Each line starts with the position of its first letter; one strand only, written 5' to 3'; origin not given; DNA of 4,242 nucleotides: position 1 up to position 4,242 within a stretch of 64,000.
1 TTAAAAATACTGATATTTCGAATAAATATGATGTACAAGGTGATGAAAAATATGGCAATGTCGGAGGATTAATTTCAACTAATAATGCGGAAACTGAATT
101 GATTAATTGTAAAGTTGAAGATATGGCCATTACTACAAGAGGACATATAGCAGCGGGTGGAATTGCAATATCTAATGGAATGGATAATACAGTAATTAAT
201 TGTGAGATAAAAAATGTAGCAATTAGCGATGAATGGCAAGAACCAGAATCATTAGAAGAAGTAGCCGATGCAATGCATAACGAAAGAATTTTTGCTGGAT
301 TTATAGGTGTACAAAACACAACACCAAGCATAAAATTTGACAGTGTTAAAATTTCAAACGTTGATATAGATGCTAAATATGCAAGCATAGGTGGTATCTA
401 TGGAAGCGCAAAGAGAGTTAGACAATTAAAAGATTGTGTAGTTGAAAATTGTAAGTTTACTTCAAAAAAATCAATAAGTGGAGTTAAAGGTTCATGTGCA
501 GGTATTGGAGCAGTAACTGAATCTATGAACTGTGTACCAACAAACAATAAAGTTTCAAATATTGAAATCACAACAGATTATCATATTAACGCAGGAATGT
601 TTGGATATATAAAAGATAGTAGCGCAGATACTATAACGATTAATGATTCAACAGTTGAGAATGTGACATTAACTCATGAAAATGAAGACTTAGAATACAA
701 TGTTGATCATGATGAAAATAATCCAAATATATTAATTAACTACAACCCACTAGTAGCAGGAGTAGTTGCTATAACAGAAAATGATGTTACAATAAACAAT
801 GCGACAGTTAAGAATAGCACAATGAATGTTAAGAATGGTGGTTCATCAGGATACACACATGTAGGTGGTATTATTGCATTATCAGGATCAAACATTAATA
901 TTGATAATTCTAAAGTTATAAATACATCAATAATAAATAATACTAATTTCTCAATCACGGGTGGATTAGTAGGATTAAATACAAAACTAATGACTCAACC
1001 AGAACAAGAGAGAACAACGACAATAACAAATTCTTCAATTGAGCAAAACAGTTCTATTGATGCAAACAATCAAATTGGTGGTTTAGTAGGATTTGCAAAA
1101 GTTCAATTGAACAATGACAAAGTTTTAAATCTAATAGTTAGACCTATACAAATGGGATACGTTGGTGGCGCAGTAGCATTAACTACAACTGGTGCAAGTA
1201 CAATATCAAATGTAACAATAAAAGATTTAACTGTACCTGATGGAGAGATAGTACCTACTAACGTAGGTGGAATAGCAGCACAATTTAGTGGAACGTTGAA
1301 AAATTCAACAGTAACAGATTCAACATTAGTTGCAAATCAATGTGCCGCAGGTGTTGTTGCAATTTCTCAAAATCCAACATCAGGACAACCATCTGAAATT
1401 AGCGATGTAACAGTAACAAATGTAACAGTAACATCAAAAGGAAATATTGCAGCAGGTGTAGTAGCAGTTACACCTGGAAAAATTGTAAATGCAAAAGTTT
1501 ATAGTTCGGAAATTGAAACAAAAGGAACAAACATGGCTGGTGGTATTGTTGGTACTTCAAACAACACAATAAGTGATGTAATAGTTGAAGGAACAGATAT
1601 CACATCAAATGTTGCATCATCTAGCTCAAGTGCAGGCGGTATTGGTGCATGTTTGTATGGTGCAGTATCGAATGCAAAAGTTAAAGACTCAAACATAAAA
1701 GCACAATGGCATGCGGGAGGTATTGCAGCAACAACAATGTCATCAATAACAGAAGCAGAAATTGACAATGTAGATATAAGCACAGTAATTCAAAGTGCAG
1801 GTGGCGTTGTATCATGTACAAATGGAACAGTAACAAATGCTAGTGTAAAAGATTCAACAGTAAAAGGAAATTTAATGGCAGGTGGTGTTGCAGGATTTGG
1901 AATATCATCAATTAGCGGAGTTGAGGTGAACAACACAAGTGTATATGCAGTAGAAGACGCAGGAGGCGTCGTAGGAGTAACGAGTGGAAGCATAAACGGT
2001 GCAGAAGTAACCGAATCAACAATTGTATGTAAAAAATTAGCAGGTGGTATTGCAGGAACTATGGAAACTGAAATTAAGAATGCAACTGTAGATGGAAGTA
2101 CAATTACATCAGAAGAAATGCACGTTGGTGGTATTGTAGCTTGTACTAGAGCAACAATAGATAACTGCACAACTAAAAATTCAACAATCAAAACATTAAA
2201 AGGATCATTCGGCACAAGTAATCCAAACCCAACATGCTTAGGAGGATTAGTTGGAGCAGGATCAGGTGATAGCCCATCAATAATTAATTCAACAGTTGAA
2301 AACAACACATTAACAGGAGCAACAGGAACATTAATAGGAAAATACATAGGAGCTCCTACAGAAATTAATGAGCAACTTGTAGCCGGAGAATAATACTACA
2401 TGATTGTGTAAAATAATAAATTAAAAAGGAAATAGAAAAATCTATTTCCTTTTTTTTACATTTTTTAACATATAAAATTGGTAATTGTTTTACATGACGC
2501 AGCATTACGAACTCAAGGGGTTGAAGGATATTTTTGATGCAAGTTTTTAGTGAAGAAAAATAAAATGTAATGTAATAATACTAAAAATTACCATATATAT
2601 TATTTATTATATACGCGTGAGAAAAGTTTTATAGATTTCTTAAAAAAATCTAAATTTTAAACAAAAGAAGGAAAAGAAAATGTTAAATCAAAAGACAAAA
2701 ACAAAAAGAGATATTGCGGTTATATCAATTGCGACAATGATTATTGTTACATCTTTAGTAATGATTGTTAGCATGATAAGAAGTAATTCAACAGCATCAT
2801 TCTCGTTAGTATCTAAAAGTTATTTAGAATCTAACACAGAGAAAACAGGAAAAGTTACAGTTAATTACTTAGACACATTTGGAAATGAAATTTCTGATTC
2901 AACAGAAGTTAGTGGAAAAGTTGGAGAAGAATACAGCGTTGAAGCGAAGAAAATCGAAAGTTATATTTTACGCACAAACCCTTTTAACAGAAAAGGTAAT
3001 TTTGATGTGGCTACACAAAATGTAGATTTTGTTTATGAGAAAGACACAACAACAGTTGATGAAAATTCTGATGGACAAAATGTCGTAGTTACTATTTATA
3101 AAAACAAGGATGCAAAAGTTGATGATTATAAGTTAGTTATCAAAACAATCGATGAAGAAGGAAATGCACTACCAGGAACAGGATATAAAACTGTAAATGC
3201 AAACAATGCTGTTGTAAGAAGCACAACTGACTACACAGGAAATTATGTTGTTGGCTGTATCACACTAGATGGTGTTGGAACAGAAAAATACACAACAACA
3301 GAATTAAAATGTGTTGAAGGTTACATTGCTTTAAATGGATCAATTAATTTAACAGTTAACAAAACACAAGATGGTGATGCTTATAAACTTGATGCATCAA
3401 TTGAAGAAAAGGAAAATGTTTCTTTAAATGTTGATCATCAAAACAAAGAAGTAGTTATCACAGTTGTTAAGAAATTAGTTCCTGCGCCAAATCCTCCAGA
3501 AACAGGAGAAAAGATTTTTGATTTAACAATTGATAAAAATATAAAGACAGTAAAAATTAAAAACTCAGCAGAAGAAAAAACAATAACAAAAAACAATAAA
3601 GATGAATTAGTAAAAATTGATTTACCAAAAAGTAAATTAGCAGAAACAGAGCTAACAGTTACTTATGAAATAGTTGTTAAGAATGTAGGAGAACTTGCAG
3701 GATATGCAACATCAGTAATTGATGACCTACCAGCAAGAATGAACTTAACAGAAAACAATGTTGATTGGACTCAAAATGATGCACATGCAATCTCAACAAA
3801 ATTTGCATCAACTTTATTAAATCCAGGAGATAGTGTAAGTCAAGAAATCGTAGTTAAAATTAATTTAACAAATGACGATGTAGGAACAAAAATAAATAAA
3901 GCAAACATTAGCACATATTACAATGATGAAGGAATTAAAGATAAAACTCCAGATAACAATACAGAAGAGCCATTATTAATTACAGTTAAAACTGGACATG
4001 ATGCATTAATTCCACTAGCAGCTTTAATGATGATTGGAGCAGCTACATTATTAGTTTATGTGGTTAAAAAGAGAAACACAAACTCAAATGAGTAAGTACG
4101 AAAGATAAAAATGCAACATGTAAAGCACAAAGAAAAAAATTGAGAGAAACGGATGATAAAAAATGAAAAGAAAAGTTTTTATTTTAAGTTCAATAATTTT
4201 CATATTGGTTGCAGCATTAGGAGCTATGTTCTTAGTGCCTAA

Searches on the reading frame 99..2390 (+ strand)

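Call 9: search_protein_families(library=pfam, proteins=[window:99-2390:+], max_evalue=0.001)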
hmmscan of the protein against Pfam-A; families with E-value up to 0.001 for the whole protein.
window:99-2390:+ (764 aa): 1 family
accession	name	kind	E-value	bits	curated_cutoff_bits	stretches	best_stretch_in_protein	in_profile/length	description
PF07581.17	Glug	-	9.7e-16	57.5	20.5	0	711-737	2-26/28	The GLUG motif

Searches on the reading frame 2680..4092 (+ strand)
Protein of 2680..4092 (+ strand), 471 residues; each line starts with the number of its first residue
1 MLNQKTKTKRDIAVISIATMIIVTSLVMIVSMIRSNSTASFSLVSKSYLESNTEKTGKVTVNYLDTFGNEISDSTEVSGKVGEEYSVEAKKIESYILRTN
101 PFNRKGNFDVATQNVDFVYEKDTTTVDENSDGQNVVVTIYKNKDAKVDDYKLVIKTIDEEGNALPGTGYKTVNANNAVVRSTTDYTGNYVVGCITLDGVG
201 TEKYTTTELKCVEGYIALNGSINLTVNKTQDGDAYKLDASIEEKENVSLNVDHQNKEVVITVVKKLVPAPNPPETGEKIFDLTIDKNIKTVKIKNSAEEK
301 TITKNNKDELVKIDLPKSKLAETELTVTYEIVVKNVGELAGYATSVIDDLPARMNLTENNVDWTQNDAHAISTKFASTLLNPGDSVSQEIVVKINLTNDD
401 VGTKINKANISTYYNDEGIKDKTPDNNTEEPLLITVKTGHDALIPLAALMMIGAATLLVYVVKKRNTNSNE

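Call 9: search_protein_families(library=pfam, proteins=[window:2680-4092:+], max_evalue=0.001)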
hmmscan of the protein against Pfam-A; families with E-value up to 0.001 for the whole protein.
window:2680-4092:+ (471 aa): 2 families
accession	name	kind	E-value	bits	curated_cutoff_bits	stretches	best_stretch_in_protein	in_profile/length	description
PF06458.18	MucBP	-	2.5e-15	57.4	23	1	58-120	1-63/63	MucBP domain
PF17802.7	SpaA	-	2e-05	25.1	23.1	1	152-230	3-80/91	Prealbumin-like fold domain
